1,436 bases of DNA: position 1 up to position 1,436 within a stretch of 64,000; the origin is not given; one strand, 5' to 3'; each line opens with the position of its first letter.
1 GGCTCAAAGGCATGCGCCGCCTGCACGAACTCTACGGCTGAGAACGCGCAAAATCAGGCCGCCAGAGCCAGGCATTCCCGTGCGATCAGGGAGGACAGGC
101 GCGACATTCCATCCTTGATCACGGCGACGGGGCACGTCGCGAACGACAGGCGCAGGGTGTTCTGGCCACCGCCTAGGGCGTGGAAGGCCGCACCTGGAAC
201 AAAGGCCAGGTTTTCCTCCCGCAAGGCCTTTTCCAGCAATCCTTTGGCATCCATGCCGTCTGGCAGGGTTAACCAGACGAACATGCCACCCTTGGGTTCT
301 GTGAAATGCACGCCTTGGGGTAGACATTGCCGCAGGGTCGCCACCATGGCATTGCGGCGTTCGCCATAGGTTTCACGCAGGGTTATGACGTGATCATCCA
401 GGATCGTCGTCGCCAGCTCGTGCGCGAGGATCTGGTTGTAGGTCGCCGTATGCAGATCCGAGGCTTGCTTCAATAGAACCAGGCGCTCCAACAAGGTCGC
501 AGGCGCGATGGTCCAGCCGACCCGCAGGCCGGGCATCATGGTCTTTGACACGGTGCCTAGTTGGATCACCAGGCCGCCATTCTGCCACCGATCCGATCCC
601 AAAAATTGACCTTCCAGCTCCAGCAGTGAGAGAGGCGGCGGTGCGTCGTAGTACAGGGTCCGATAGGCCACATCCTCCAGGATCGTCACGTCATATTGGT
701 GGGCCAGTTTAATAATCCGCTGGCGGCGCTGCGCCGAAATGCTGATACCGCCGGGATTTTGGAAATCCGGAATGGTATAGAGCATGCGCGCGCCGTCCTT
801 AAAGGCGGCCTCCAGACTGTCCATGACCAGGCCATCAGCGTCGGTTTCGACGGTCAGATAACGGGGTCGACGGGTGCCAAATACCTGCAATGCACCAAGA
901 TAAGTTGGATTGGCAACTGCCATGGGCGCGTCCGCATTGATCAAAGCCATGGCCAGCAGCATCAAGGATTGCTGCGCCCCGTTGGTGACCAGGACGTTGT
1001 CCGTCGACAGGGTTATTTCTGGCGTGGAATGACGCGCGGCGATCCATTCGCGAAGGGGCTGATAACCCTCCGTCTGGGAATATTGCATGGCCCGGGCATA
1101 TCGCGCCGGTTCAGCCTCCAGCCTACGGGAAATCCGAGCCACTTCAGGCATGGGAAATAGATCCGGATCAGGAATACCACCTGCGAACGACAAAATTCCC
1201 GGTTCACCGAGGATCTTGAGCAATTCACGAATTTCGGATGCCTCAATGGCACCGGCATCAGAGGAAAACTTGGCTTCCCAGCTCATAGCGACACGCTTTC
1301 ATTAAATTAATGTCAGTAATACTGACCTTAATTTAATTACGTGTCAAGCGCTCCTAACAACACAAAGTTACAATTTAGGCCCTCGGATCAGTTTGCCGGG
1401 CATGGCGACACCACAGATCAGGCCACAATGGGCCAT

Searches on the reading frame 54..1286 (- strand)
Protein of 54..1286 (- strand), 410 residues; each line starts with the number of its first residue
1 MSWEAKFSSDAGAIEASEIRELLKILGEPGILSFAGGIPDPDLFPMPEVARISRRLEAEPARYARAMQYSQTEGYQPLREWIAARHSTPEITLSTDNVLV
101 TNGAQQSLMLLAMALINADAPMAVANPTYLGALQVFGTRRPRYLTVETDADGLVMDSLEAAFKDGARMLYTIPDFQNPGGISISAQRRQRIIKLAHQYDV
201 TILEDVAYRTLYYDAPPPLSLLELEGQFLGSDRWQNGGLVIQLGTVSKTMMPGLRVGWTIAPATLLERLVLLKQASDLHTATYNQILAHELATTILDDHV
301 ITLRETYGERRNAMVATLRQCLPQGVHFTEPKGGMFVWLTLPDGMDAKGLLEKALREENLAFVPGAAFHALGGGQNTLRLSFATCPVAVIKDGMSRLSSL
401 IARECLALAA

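Call 10: find_encoding_contigs(protein=window:54-1286:-, flank=6000, max_places=10)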
Protein window:54-1286:- (410 aa): 17 contigs read that carry it; 10 places shown.
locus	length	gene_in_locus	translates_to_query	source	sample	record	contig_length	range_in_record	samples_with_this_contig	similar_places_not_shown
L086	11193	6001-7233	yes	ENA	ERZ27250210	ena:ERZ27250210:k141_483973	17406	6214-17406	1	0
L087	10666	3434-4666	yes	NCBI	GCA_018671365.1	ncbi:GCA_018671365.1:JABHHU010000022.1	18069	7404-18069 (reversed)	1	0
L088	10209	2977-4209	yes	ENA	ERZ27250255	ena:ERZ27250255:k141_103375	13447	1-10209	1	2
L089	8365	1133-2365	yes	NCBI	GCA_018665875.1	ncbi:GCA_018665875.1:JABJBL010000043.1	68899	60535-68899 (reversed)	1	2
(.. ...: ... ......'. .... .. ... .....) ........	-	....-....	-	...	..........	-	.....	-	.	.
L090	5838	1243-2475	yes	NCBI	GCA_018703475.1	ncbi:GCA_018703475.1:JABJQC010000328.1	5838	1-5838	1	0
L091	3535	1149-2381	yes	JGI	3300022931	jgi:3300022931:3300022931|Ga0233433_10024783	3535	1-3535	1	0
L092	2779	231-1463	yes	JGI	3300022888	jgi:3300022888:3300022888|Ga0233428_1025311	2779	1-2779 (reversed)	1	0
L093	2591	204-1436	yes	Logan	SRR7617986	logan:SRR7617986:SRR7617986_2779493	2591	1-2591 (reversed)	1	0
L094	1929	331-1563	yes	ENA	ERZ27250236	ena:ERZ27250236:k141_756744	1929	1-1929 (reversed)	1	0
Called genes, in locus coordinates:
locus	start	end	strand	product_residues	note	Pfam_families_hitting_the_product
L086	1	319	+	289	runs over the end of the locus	PF00795:CN_hydrolase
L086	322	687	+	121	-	PF04993:TfoX_N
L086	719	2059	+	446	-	PF02754:CCG (faint), PF13183:Fer4_8 (faint), PF13187:Fer4_9 (faint), PF13237:Fer4_10 (faint), PF13484:Fer4_16 (faint), PF13534:Fer4_17 (faint), PF13746:Fer4_18 (faint), PF14697:Fer4_21 (faint), +3 more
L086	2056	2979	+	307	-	PF01063:Aminotran_4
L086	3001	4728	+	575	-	PF01979:Amidohydro_1 (faint), PF07969:Amidohydro_3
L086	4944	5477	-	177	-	-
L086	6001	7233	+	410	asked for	PF00155:Aminotran_1_2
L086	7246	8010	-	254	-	PF00106:adh_short, PF08659:KR, PF13561:adh_short_C2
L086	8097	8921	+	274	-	PF13489:Methyltransf_23, PF01209:Ubie_methyltran, PF02353:CMAS, PF08241:Methyltransf_11, PF08242:Methyltransf_12, PF13649:Methyltransf_25, PF13847:Methyltransf_31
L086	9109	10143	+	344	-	PF00291:PALP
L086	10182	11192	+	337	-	?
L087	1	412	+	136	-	PF01063:Aminotran_4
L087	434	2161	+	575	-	PF01979:Amidohydro_1 (faint), PF07969:Amidohydro_3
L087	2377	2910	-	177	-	-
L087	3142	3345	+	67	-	-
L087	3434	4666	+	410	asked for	PF00155:Aminotran_1_2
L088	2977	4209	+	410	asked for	PF00155:Aminotran_1_2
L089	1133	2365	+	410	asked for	PF00155:Aminotran_1_2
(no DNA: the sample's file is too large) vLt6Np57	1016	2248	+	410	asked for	PF00155:Aminotran_1_2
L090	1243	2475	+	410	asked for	PF00155:Aminotran_1_2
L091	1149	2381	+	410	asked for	PF00155:Aminotran_1_2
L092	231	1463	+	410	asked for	PF00155:Aminotran_1_2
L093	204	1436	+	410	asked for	PF00155:Aminotran_1_2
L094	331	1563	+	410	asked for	PF00155:Aminotran_1_2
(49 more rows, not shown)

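Call 15: find_homologous_proteins(query=window:54-1286:-, max_evalue=1e-30)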
Query window:54-1286:- (410 aa): 5822 proteins with E <= 1e-30 among 8000 candidates; the best 120 are listed.
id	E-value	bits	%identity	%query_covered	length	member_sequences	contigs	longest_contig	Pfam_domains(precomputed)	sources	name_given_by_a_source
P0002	3.6e-270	913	100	100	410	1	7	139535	PF00155.28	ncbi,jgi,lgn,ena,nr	ncbi:MAG: PLP-dependent aminotransferase family protein [Rhodospirillaceae bacterium]|jgi:DNA-bindin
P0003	2.6e-224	762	84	100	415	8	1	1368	PF00155.28,PF12897.14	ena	-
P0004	4.4e-200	682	75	100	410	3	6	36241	PF00155.28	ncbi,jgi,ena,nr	ncbi:MAG: PLP-dependent aminotransferase family protein [Rhodospirillaceae bacterium]|jgi:2-aminoadi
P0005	3.4e-196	670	73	100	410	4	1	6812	PF00155.28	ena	-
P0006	5.0e-190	649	70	100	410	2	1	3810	PF00155.28,PF12897.14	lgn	-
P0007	1.1e-188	645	72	100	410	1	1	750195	PF00155.28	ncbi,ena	-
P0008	5.1e-187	639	70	99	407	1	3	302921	PF00155.28,PF12897.14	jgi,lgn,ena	-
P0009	3.2e-186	637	70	100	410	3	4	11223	PF00155.28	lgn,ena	-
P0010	3.5e-185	633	69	100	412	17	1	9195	PF00155.28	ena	-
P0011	1.9e-183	628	69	99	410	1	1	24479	PF00155.28,PF12897.14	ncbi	-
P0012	1.7e-182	625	68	100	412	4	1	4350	PF00155.28,PF12897.14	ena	-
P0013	1.9e-182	624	69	100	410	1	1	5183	PF00155.28,PF12897.14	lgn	-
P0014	1.9e-182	624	70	99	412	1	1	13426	PF00155.28,PF12897.14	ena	-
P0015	5.7e-182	623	68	100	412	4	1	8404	PF00155.28,PF12897.14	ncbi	-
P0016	1.2e-181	622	69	99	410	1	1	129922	PF00155.28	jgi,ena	-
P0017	4.8e-180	616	68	99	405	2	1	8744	PF00155.28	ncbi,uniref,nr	ncbi:aminotransferase-like domain-containing protein [Curvivirga aplysinae]|uniref:aminotransferase-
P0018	7.8e-180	616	67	99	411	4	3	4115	PF00155.28,PF12897.14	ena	-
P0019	1.0e-179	615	67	99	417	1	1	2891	PF00155.28,PF12897.14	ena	-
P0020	7.7e-179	613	67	99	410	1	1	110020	PF00155.28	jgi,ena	-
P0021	1.2e-177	609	67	99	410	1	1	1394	PF00155.28,PF12897.14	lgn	-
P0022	1.3e-177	608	66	99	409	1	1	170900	PF00155.28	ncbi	-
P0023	1.4e-177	608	67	99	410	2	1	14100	PF00155.28,PF12897.14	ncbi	-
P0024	1.9e-177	608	66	99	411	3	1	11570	PF00155.28,PF12897.14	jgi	-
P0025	2.2e-177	608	67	99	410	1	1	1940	PF00155.28,PF12897.14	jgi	jgi:DNA-binding transcriptional MocR family regulator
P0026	5.5e-177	606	66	99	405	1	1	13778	PF00155.28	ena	-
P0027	6.6e-177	606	67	99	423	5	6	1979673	PF00155.28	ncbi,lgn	-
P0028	8.6e-177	606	67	100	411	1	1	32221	PF00155.28,PF12897.14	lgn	-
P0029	1.5e-176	605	67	98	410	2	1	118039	PF00155.28,PF12897.14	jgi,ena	-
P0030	2.3e-176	604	67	100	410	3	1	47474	PF00155.28,PF12897.14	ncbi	ncbi:MAG: PLP-dependent aminotransferase family protein [Sneathiella sp.]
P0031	2.9e-176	604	67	100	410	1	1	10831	PF00155.28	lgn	-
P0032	1.1e-175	602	66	99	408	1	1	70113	PF00155.28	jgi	jgi:2-aminoadipate transaminase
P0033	3.6e-175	600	65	99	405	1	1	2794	PF00155.28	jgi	-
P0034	5.2e-175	600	67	99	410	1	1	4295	PF00155.28,PF12897.14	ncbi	-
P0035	2.1e-174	598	67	100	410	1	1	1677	PF00155.28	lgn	-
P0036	2.6e-174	598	66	99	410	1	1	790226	PF00155.28,PF12897.14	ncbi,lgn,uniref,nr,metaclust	ncbi:PLP-dependent aminotransferase family protein [Sneathiella glossodoripedis]|uniref:aminotransfe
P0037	3.3e-174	597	67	99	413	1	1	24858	PF00155.28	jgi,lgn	jgi:DNA-binding transcriptional MocR family regulator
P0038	4.7e-174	597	66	99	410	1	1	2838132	PF00155.28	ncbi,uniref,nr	ncbi:PLP-dependent aminotransferase family protein [Sneathiella limimaris]|uniref:aminotransferase-l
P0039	7.0e-174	596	67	99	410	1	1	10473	PF00155.28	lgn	-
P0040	1.1e-173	595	66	99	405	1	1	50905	PF00155.28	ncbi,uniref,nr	ncbi:PLP-dependent aminotransferase family protein [Terasakiella sp. A23]|uniref:aminotransferase-li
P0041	1.6e-173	595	65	99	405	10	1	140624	PF00155.28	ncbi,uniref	ncbi:PLP-dependent aminotransferase family protein [Terasakiella pusilla]|uniref:aminotransferase-li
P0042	3.0e-173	594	65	99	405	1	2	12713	PF00155.28,PF12897.14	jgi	jgi:2-aminoadipate transaminase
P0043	3.8e-173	594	67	97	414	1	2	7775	PF00155.28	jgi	-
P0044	4.3e-173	594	66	100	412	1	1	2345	PF00155.28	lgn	-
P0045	4.3e-173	594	65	100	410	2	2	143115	PF00155.28,PF12897.14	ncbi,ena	-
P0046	5.1e-173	593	65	99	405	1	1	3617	PF00155.28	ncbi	-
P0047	1.8e-172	592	65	99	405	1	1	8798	PF00155.28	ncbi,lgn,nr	ncbi:MAG: PLP-dependent aminotransferase family protein [Methylocystaceae bacterium]|nr:PLP-dependen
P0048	1.9e-172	591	65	99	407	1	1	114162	PF00155.28,PF12897.14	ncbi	-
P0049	3.3e-172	591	66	99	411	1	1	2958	PF00155.28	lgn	-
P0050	3.5e-172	591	65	99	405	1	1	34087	PF00155.28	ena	-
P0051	4.8e-172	590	65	99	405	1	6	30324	PF00155.28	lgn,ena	-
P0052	5.9e-172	590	64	99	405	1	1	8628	PF00155.28,PF12897.14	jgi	jgi:DNA-binding transcriptional MocR family regulator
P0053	1.2e-171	589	66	99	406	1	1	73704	PF00155.28,PF12897.14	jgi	jgi:2-aminoadipate transaminase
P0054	2.1e-171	588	65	99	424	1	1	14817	PF00155.28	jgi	jgi:DNA-binding transcriptional MocR family regulator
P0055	6.3e-171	586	64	99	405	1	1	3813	PF00155.28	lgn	-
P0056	9.9e-171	586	64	100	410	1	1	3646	PF00155.28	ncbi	-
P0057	2.0e-170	585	65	100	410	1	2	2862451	PF00155.28,PF12897.14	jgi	jgi:DNA-binding transcriptional MocR family regulator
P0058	2.2e-170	585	65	100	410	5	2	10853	PF00155.28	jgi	jgi:DNA-binding transcriptional MocR family regulator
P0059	3.6e-170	584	64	100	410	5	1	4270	PF00155.28,PF12897.14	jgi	-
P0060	1.7e-169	582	64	99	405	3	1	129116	PF00155.28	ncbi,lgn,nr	ncbi:MAG: PLP-dependent aminotransferase family protein [Methylocystaceae bacterium]|nr:PLP-dependen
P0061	6.0e-169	580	65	100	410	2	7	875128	PF00155.28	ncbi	ncbi:MAG: PLP-dependent aminotransferase family protein [Sneathiella sp.]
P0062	7.2e-169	580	65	99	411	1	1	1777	PF00155.28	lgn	-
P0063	1.5e-166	572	65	99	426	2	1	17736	PF00155.28,PF12897.14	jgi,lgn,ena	-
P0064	2.5e-166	571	64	99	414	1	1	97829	PF00155.28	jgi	jgi:2-aminoadipate transaminase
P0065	3.1e-166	571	63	99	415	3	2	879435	PF00155.28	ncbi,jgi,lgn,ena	-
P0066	2.2e-164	565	63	99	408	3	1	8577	PF00155.28,PF12897.14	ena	-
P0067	9.3e-164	563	62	100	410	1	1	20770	PF00155.28,PF12897.14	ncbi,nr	ncbi:MAG: PLP-dependent aminotransferase family protein [Sneathiellales bacterium]|nr:PLP-dependent 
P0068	9.8e-164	563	62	100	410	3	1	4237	PF00155.28,PF12897.14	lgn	-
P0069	3.6e-163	561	63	99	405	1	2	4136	PF00155.28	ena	-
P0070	8.2e-163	560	62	99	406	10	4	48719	PF00155.28,PF12897.14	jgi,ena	jgi:2-aminoadipate transaminase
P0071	1.2e-162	559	62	100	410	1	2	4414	PF00155.28,PF12897.14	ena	-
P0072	3.3e-161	554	67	91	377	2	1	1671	PF00155.28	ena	-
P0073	2.3e-160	552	63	99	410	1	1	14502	PF00155.28,PF12897.14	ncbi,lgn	-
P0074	1.1e-157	543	61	98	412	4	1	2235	PF00155.28,PF12897.14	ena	-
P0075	2.4e-154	532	69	83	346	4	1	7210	PF00155.28,PF12897.14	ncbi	-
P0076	4.7e-153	528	62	98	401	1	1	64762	PF00155.28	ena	-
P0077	6.8e-153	527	59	99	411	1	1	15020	PF00155.28,PF12897.14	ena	-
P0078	1.3e-152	526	58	99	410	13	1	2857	PF00155.28,PF12897.14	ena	-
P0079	1.6e-149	516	59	98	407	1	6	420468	PF00155.28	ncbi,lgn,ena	-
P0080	1.8e-149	516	59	98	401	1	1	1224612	PF00155.28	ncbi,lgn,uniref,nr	ncbi:PLP-dependent aminotransferase family protein [Aestuariispira insulae]|uniref:DNA-binding trans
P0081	3.2e-143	495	57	98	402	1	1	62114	PF00155.28,PF12897.14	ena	-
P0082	1.6e-139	483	56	98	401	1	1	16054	PF00155.28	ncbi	-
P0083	2.6e-130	453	74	70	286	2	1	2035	PF00155.28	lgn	-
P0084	1.9e-126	440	76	67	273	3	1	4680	PF00155.28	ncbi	-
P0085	4.8e-117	409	61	77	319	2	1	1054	PF00155.28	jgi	jgi:DNA-binding transcriptional MocR family regulator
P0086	2.3e-115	404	49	98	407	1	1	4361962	PF00155.28,PF12897.14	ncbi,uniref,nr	ncbi:aminotransferase-like domain-containing protein [Aestuariispira ectoiniformans]|uniref:aminotra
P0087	1.3e-114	401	48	98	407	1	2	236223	PF00155.28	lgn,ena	-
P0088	1.5e-113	398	48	98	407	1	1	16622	PF00155.28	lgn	-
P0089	1.6e-112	394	47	98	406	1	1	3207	PF00155.28,PF12897.14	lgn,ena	-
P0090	3.2e-112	393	46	100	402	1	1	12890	PF00155.28,PF12897.14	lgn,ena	-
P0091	3.4e-111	390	48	98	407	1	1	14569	PF00155.28,PF12897.14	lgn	-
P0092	2.6e-110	387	47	100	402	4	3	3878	PF00155.28,PF12897.14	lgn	-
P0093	4.4e-110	386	45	98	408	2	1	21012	PF00155.28,PF12897.14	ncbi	-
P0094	8.4e-110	385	51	90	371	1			PF00155.28,PF12897.14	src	-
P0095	1.2e-109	385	46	98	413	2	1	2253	PF00155.28,PF12897.14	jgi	-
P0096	1.3e-109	385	46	100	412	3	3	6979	PF00155.28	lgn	-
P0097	1.4e-109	384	48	98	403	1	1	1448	PF00155.28,PF12897.14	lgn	-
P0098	2.8e-109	383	45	100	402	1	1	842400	PF00155.28,PF12897.14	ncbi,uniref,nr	ncbi:aminotransferase-like domain-containing protein [Arenibaculum pallidiluteum]|uniref:aminotransf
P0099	3.7e-109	383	46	99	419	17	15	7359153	PF00155.28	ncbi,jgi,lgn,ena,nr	ncbi:MAG: PLP-dependent aminotransferase family protein [Alphaproteobacteria bacterium]|jgi:DNA-bind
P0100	5.2e-109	383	46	96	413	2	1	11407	PF00155.28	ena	-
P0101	7.2e-109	382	47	95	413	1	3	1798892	PF00155.28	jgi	jgi:DNA-binding transcriptional MocR family regulator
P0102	7.3e-109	382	46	99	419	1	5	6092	PF00155.28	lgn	-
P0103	7.3e-109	382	46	96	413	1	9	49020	PF00155.28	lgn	-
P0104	8.4e-109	382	48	98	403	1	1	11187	PF00155.28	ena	-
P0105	9.5e-109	382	47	98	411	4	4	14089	PF00155.28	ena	-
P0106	1.2e-108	381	46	100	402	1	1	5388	PF00155.28,PF12897.14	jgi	jgi:DNA-binding transcriptional MocR family regulator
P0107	1.4e-108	381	48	100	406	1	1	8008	PF00155.28,PF12897.14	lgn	-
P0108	1.5e-108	381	47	95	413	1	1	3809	PF00155.28,PF01053.27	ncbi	ncbi:MAG: PLP-dependent aminotransferase family protein [Ferrovibrio sp.]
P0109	1.7e-108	381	46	98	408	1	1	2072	PF00155.28,PF12897.14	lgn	-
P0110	1.7e-108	381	46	98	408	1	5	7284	PF00155.28,PF12897.14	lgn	-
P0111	1.7e-108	381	46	98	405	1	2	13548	PF00155.28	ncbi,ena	-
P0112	1.9e-108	381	45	99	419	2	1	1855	PF00155.28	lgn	-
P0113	2.4e-108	380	46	99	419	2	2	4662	PF00155.28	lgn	-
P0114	3.0e-108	380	45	98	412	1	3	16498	PF00155.28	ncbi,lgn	-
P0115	3.7e-108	380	47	95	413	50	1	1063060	PF00155.28,PF01053.27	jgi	jgi:DNA-binding transcriptional MocR family regulator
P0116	3.9e-108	380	45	100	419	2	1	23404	PF00155.28,PF12897.14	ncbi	-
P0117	4.6e-108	380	46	100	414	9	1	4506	PF00155.28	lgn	-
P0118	4.6e-108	380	46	98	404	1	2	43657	PF00155.28,PF12897.14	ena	-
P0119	6.0e-108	379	45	99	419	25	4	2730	PF00155.28,PF12897.14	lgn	-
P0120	7.2e-108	379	46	98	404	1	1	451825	PF00155.28,PF12897.14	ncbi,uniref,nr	ncbi:PLP-dependent aminotransferase family protein [Azospirillum soli]|uniref:aminotransferase-like 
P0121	7.3e-108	379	46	97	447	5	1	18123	PF00155.28,PF12897.14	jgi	jgi:DNA-binding transcriptional MocR family regulator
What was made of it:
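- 54..1286 (-): Intact class I/II PLP-dependent aminotransferase (AT), 410 aa. Full-length orthologs at 72-84% identity (call 15).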

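Call 17: find_encoding_contigs(protein=P0004, flank=7000, max_places=4)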
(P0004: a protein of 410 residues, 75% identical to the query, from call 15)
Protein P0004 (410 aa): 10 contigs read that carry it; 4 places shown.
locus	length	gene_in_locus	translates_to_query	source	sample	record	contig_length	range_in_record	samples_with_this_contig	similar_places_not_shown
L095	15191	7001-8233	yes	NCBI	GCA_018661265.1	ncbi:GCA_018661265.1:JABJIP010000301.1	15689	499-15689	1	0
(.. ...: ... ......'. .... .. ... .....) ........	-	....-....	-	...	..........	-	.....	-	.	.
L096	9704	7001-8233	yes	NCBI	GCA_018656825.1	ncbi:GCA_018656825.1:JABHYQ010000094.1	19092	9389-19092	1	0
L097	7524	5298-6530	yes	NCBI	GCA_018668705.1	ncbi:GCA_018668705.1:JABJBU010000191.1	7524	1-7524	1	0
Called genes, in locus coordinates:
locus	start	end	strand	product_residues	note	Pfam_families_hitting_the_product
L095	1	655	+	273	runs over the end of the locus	PF08241:Methyltransf_11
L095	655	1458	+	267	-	-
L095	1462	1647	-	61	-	PF06906:DUF1272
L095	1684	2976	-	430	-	PF07719:TPR_2 (faint), PF13371:TPR_9, PF13428:TPR_14 (faint), PF13432:TPR_16 (weak), PF14559:TPR_19 (weak)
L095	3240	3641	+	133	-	PF00376:MerR, PF13411:MerR_1, PF09278:MerR-DNA-bind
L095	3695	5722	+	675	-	PF00724:Oxidored_FMN, PF00070:Pyr_redox (faint), PF00890:FAD_binding_2 (faint), PF07992:Pyr_redox_2, PF13450:NAD_binding_8 (weak), PF13738:Pyr_redox_3 (faint)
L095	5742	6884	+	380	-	PF02771:Acyl-CoA_dh_N, PF02770:Acyl-CoA_dh_M, PF00441:Acyl-CoA_dh_1, PF08028:Acyl-CoA_dh_2, PF22924:ACOX_C_alpha1 (weak)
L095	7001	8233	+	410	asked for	PF00155:Aminotran_1_2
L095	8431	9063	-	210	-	PF21948:LplA-B_cat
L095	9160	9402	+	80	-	PF28396:SepQ_C (weak), PF01052:FliMN_C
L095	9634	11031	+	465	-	PF03448:MgtE_N, PF00571:CBS, PF01769:MgtE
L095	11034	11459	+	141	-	PF06172:Cupin_5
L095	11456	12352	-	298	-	PF00892:EamA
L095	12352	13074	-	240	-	PF00106:adh_short, PF01370:Epimerase (faint), PF08659:KR, PF13561:adh_short_C2, PF23441:SDR (weak)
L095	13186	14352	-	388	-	PF00561:Abhydrolase_1, PF12697:Abhydrolase_6 (weak), PF12146:Hydrolase_4 (faint)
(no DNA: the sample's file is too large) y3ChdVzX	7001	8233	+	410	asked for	PF00155:Aminotran_1_2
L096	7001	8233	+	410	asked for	PF00155:Aminotran_1_2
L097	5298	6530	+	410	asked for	PF00155:Aminotran_1_2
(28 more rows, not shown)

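Call 18: find_encoding_contigs(protein=P0007, flank=7000, max_places=3)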
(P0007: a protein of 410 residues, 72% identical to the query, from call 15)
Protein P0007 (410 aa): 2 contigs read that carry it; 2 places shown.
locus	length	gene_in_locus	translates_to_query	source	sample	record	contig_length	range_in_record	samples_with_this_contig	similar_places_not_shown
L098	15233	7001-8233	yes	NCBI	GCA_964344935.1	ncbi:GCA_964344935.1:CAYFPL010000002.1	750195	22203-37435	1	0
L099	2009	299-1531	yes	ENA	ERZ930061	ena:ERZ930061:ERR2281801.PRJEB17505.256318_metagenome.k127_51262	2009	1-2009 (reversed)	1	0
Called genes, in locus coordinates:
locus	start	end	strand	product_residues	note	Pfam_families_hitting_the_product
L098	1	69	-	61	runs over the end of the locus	PF06906:DUF1272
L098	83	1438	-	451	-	PF13432:TPR_16 (faint), PF13428:TPR_14 (faint), PF13371:TPR_9, PF13414:TPR_11 (faint), PF14559:TPR_19 (weak)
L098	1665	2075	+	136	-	PF00376:MerR, PF13411:MerR_1, PF09278:MerR-DNA-bind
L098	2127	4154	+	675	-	PF00724:Oxidored_FMN, PF00070:Pyr_redox (faint), PF00890:FAD_binding_2 (weak), PF01266:DAO (faint), PF07992:Pyr_redox_2, PF12831:FAD_oxidored (weak), PF13450:NAD_binding_8, PF13738:Pyr_redox_3 (faint)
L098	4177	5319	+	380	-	PF02771:Acyl-CoA_dh_N, PF02770:Acyl-CoA_dh_M, PF00441:Acyl-CoA_dh_1, PF08028:Acyl-CoA_dh_2, PF22924:ACOX_C_alpha1 (weak)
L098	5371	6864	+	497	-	PF00501:AMP-binding, PF13193:AMP-binding_C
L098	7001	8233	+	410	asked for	PF00155:Aminotran_1_2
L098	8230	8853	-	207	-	PF21948:LplA-B_cat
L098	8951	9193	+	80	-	PF28396:SepQ_C (weak), PF01052:FliMN_C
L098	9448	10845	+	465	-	PF03448:MgtE_N, PF00571:CBS, PF01769:MgtE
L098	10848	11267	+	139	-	PF06172:Cupin_5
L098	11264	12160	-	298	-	PF00892:EamA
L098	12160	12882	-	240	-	PF00106:adh_short, PF08659:KR, PF23441:SDR (faint), PF13561:adh_short_C2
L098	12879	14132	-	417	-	PF00561:Abhydrolase_1, PF12697:Abhydrolase_6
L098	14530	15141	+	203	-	PF07879:PHB_acc_N, PF05233:PHB_acc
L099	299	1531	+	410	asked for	PF00155:Aminotran_1_2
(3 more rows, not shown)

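Call 19: find_encoding_contigs(protein=P0005, flank=7000, max_places=3)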
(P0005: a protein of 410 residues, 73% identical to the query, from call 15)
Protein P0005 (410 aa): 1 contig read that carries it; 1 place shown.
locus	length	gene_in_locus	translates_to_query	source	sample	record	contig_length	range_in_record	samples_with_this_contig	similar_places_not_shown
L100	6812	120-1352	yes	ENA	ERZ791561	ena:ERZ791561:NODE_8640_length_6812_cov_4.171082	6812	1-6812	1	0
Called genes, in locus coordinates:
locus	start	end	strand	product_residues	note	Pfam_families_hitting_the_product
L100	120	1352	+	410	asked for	PF00155:Aminotran_1_2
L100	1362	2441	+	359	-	-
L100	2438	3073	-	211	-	PF21948:LplA-B_cat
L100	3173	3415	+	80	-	PF01052:FliMN_C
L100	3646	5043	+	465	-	PF03448:MgtE_N, PF00571:CBS, PF01769:MgtE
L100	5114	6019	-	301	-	PF00892:EamA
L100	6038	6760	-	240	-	PF00106:adh_short, PF08659:KR, PF23441:SDR (faint), PF13561:adh_short_C2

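Call 21: search_protein_families(library=ncbifam, proteins=[window:54-1286:-], max_evalue=0.01)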
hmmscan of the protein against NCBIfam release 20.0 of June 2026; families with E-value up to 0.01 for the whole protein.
window:54-1286:- (410 aa): 64 families (the best 25 are shown)
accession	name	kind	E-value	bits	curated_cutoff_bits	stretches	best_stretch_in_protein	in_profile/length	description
NF052290.2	MocR_like_YczR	exception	1.7e-57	195.1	487.4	1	47-398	116-455/458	MocR-like transcription factor YczR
NF052282.1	PLP_TF_PdxR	equivalog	1.4e-56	192.5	320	1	31-397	94-447/448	MocR-like pyridoxine biosynthesis transcription factor PdxR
TIGR04461.1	endura_MppQ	equivalog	3.7e-53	181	540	1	30-400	13-379/392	enduracididine biosynthesis enzyme MppQ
NF041364.1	GntC_guanitoxin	equivalog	4.8e-47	160.6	415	1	49-400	13-356/356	guanitoxin biosynthesis PLP-dependent (S)-gamma-hydroxy-L-arginine cyclodehydratase GntC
NF052281.1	rhizopine_MocR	equivalog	4.5e-36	124.5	650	1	25-400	117-478/479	rhizopine catabolism transcriptional regulator MocR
NF052286.1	ecto_TF_EhuR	exception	2.6e-35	121.9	480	1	87-403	150-451/458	MocR-like ectoine utilization transcription factor EhuR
NF004770.0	PRK06108.1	subfamily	1.6e-33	116.1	422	1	6-403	12-394/396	pyridoxal phosphate-dependent aminotransferase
TIGR03947.1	viomycin_VioD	equivalog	7e-30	104.1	390.9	1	67-400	45-358/359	capreomycidine synthase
NF006756.0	PRK09276.1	subfamily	2.3e-29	102.5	507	1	37-399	37-384/387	LL-diaminopimelate aminotransferase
TIGR03540.1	DapC_direct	equivalog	1.3e-28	100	593.25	1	37-399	35-382/383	LL-diaminopimelate aminotransferase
NF005732.0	PRK07550.1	equivalog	2.8e-28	99.1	366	1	58-399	55-386/389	aminotransferase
NF005744.0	PRK07568.1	subfamily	5.8e-27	94.5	389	1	55-385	48-375/398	pyridoxal phosphate-dependent aminotransferase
NF041091.1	asp_aminotase_Arch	equivalog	5.8e-27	94.5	550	1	58-400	49-374/376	aspartate aminotransferase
NF005817.0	PRK07683.1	equivalog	7.1e-26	90.8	575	1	12-403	10-383/387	aminotransferase A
NF005977.0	PRK08068.1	subfamily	1.5e-25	90.3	494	1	61-382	58-369/391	transaminase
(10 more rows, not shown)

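Call 22: search_protein_families(library=pfam, proteins=[window:54-1286:-], max_evalue=0.01)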
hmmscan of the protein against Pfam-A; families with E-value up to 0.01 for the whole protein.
window:54-1286:- (410 aa): 2 families
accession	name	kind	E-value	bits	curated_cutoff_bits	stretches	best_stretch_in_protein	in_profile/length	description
PF00155.27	Aminotran_1_2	-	1.3e-31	110.6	19.7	1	66-396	35-360/361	Aminotransferase class I and II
PF12897.13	Asp_aminotransf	-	4e-06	26.3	27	1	122-210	127-218/421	Aspartate amino-transferase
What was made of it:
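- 54..1286 (-): PF00155 E = 1e-31 (call 22).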
